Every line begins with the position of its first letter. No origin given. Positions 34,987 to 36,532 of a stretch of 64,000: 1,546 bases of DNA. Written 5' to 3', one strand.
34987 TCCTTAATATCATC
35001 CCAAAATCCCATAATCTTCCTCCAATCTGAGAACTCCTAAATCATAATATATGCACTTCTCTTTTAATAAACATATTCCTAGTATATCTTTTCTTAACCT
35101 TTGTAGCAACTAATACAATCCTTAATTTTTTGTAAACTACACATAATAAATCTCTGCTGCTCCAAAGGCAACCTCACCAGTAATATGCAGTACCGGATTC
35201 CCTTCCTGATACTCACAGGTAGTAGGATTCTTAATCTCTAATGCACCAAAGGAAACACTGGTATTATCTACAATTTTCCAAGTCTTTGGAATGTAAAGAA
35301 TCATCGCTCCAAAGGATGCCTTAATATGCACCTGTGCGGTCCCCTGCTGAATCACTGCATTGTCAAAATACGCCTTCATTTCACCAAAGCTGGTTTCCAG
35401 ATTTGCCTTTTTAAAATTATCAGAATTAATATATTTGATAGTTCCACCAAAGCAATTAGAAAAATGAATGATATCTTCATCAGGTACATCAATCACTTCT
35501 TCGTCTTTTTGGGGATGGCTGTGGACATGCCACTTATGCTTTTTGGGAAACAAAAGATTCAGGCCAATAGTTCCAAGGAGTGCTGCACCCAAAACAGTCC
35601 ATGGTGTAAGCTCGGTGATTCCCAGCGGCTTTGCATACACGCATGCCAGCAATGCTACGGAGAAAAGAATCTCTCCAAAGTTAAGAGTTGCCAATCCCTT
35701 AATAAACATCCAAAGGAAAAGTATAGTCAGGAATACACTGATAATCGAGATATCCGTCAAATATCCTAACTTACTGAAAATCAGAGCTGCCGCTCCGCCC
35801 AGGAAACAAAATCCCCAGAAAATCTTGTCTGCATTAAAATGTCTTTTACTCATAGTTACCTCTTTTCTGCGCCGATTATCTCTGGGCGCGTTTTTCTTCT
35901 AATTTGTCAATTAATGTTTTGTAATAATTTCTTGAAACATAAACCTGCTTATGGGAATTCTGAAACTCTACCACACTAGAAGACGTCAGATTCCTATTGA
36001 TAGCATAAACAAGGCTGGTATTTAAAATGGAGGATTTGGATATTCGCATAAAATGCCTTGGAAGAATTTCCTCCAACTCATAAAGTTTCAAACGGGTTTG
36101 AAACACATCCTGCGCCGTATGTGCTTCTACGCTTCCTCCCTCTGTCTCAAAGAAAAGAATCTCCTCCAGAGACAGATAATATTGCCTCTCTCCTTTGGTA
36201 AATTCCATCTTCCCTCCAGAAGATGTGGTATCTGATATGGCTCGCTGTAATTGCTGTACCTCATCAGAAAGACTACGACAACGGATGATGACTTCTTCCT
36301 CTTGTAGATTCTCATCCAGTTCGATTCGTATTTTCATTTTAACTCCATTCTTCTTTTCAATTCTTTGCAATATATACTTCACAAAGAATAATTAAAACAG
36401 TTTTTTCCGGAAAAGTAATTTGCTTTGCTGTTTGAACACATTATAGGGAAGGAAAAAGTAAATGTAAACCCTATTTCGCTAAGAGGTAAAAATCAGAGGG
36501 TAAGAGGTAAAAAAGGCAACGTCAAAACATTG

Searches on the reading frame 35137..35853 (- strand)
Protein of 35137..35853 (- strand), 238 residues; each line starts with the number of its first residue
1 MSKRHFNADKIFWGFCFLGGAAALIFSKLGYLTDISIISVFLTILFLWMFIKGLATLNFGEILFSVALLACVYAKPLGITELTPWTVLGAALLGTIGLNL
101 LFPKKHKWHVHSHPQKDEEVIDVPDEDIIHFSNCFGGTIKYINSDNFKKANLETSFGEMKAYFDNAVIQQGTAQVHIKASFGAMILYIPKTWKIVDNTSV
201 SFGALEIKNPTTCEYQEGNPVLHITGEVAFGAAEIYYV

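Call 42: search_protein_families(library=pfam, proteins=[window:35137-35853:-])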
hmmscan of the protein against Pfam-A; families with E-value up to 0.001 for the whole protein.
window:35137-35853:- (238 aa): 2 families
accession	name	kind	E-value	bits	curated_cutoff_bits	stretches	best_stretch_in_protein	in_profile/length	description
PF22570.1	LiaF-TM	-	3.8e-10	40.9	27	1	12-108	1-98/98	LiaF transmembrane domain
PF09922.15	LiaF-like_C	-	5.4e-06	26.7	29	1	146-211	13-78/114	Cell wall-active antibiotics response LiaF, C-terminal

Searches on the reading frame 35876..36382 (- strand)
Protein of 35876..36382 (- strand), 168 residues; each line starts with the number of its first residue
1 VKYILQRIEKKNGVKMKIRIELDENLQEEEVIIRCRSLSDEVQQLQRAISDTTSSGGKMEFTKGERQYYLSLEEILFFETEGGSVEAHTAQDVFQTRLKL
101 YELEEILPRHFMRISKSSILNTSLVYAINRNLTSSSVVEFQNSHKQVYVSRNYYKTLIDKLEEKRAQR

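Call 42: search_protein_families(library=pfam, proteins=[window:35876-36382:-])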
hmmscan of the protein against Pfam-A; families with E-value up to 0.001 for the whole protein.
window:35876-36382:- (168 aa): 1 family
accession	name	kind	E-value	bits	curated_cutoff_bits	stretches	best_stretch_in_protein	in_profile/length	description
PF04397.21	LytTR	-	5.8e-20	71.8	22.6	1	66-161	2-97/98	LytTr DNA-binding domain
